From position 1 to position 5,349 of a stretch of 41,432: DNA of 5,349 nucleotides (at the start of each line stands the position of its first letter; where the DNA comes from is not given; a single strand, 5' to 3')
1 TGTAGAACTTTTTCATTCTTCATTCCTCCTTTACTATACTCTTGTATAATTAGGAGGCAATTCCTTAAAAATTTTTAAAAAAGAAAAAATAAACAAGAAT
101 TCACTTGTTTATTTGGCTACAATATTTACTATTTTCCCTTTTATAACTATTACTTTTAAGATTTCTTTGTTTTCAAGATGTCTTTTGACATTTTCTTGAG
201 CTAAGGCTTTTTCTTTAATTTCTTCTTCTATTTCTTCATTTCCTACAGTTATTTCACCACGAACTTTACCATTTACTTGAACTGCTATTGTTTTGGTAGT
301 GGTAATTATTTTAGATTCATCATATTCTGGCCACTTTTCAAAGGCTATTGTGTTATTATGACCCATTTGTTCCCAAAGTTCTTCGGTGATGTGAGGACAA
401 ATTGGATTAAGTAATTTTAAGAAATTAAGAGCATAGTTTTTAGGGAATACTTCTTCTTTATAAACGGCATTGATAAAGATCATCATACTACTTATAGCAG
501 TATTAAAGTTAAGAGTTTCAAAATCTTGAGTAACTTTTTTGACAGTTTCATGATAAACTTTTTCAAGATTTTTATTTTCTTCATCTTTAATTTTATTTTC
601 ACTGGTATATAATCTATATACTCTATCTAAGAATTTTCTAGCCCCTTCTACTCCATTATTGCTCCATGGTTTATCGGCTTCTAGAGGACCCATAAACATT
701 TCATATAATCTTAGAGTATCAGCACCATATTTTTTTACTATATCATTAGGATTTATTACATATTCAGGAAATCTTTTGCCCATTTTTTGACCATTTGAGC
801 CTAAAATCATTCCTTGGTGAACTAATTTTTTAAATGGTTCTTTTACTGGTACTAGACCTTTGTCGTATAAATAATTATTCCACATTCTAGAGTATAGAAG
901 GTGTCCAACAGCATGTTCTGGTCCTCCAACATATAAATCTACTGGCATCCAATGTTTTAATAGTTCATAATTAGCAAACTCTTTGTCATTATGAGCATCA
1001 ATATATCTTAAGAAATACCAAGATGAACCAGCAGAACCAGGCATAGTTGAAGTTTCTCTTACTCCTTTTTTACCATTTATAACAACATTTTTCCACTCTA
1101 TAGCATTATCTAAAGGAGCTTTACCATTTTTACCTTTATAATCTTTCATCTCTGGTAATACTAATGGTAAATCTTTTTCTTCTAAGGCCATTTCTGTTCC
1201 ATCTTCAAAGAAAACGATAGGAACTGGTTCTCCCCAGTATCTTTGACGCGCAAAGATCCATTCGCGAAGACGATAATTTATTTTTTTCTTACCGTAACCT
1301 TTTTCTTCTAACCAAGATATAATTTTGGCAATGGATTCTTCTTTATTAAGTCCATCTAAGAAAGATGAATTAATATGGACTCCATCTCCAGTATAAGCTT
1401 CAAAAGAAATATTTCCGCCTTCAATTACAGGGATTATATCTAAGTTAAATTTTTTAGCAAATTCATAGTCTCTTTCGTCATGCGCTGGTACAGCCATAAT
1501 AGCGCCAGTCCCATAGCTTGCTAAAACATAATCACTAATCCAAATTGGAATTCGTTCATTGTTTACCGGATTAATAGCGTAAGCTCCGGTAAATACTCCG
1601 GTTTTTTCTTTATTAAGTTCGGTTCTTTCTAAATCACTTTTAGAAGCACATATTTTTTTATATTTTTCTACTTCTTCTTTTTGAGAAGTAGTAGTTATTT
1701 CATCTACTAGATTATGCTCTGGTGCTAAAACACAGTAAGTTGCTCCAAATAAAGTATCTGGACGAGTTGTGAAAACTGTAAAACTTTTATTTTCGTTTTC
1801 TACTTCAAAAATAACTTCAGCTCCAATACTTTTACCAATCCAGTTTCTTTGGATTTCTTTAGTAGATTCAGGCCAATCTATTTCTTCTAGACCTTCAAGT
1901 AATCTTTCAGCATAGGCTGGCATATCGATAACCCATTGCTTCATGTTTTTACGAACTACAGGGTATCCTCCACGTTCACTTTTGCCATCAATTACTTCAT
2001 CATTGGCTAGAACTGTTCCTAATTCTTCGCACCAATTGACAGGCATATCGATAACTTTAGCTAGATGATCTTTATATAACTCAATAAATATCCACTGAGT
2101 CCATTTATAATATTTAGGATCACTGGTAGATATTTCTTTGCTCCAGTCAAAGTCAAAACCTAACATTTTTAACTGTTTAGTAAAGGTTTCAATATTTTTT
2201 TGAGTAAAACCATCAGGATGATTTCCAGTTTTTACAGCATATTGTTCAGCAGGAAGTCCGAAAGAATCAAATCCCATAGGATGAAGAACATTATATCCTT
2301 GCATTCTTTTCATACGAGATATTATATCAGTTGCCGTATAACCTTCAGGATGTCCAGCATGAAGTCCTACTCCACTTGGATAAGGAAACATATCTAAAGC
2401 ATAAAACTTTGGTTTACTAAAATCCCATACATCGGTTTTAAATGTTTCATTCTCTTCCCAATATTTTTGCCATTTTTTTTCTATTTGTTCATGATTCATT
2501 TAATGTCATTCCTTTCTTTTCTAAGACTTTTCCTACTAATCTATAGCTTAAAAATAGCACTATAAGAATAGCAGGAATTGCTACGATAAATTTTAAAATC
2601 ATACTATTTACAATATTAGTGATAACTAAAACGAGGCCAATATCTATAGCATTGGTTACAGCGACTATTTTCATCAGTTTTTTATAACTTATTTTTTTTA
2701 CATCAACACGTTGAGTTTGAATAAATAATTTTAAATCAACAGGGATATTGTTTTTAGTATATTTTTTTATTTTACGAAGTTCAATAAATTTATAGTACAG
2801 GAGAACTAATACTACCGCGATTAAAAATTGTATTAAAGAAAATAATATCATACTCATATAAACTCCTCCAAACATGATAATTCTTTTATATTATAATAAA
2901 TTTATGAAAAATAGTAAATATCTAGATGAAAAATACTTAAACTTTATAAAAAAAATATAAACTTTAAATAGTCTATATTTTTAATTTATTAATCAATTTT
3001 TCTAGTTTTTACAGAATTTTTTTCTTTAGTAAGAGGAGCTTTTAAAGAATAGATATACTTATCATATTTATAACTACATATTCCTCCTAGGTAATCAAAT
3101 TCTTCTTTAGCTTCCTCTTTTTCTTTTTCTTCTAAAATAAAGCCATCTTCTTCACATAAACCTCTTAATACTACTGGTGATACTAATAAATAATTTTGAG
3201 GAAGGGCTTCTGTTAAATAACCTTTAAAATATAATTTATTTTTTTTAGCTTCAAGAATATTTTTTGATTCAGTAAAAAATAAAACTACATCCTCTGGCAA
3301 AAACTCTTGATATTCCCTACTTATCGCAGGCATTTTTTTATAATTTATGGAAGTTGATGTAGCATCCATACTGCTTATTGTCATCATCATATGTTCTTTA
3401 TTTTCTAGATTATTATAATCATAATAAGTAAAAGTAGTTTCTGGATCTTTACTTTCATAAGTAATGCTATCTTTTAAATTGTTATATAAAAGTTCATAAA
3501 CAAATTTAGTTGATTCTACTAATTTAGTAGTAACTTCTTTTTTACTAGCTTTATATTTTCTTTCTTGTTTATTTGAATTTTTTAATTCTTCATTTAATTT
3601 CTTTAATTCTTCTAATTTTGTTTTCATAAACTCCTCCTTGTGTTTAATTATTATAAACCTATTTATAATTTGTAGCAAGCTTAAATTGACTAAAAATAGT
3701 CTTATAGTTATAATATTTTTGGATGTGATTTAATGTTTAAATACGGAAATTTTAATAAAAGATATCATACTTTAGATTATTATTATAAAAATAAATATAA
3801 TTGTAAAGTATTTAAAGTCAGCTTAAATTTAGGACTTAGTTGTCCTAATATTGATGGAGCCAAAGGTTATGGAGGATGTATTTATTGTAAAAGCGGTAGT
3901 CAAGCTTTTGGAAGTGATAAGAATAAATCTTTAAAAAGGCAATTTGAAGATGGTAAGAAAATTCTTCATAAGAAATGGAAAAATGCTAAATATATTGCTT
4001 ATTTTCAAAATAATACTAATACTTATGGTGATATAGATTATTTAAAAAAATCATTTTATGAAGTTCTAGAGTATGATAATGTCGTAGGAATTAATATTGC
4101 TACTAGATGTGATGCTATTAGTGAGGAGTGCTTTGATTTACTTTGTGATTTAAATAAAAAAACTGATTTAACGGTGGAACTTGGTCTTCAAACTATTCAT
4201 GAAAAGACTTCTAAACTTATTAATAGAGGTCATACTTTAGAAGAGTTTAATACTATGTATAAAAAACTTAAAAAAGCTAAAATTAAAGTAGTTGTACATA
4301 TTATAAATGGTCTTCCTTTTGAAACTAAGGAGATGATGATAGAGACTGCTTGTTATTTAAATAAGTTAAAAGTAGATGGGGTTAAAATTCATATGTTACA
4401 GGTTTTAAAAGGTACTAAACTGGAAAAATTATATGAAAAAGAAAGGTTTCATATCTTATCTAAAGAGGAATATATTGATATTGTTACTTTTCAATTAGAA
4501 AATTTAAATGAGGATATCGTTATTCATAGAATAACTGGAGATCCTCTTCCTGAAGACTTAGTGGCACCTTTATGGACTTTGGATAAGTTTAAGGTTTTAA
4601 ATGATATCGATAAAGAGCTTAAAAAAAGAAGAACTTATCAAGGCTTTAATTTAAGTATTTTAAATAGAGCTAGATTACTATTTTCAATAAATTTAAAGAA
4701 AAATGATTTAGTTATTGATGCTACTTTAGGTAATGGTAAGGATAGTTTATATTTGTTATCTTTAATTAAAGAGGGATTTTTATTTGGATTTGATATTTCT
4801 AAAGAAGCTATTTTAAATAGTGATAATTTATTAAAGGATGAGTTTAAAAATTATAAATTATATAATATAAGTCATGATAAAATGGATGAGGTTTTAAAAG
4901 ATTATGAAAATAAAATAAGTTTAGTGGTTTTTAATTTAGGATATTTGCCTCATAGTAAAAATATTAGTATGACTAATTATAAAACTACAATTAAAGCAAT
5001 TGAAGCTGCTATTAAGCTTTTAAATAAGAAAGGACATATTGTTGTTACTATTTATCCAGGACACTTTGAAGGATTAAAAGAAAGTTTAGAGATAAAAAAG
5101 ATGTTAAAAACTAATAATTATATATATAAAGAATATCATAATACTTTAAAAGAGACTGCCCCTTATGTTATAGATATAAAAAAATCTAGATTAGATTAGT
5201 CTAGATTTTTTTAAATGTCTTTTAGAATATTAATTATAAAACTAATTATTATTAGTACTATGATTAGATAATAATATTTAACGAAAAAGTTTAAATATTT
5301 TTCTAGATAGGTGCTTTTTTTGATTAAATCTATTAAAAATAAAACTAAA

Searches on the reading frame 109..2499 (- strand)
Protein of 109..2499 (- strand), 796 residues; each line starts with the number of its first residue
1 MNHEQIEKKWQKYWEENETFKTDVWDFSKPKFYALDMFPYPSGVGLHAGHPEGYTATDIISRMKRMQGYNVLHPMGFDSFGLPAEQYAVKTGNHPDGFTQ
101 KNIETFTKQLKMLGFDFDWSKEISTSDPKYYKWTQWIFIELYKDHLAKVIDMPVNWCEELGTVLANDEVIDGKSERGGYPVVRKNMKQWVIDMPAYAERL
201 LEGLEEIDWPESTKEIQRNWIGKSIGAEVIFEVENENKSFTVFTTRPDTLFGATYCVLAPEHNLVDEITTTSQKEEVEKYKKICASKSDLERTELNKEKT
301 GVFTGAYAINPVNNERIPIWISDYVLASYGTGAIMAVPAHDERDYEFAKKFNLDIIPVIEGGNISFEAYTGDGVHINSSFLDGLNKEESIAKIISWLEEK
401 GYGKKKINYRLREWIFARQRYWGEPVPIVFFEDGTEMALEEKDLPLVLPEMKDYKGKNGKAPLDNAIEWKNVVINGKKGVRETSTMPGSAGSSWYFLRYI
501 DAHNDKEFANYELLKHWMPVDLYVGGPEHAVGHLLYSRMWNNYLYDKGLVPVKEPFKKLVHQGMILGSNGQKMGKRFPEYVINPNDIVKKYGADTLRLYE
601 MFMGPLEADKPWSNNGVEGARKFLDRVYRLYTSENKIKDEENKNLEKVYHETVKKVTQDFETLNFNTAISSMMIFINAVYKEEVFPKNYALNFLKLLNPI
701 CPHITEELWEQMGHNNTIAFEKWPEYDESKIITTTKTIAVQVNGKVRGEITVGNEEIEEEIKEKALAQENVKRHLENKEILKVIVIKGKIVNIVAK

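Call 41: search_protein_families(library=pfam, proteins=[window:109-2499:-], max_evalue=0.00001)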
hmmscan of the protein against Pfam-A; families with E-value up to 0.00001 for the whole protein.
window:109-2499:- (796 aa): 4 families
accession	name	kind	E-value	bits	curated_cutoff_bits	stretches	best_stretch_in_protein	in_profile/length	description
PF13603.12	tRNA-synt_1_2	-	4.1e-68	229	25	1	218-398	1-185/185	Leucyl-tRNA synthetase, editing domain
PF00133.28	tRNA-synt_1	-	9.6e-41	140.3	22.7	2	9-221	1-225/414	tRNA synthetases class I (I, L, M and V)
PF08264.19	Anticodon_1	-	3.3e-23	82.6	25.1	1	643-756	2-142/148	Anticodon-binding domain of tRNA ligase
PF09334.17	tRNA-synt_1g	-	2.9e-19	69.5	20.1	1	38-144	7-110/391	tRNA synthetases class I (M)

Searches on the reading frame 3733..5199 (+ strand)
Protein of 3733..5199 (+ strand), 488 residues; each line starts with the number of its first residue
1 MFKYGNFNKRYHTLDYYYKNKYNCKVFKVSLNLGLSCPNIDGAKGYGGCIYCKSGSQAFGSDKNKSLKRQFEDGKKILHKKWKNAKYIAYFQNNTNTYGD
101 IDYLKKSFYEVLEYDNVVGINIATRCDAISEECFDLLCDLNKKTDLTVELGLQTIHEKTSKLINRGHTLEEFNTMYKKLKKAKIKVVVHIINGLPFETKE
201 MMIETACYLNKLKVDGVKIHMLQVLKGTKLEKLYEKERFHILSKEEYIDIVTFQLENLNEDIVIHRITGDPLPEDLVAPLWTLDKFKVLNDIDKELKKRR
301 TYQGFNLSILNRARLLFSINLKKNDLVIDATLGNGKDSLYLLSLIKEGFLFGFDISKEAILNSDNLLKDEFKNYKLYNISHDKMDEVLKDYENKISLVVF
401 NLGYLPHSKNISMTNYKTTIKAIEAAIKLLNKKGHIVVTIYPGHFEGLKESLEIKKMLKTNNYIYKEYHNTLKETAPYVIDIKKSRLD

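Call 41: search_protein_families(library=pfam, proteins=[window:3733-5199:+], max_evalue=0.00001)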
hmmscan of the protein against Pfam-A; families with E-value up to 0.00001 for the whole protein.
window:3733-5199:+ (488 aa): 5 families
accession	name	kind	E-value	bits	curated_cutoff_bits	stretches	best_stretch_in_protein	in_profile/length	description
PF16199.10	Radical_SAM_C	-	2.3e-30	104.9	31.9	1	214-298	1-85/85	Radical_SAM C-terminal domain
PF06962.18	rRNA_methylase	-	3.2e-29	102.1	22.7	1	351-460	2-110/137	Putative rRNA methylase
PF04055.27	Radical_SAM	-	6.5e-17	62.6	29.5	1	48-206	10-163/166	Radical SAM superfamily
PF01795.25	Methyltransf_5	-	5.3e-09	36.4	27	1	317-403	14-101/309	MraW methylase family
PF13847.12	Methyltransf_31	-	2.1e-07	31.2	27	1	322-463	2-128/145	Methyltransferase domain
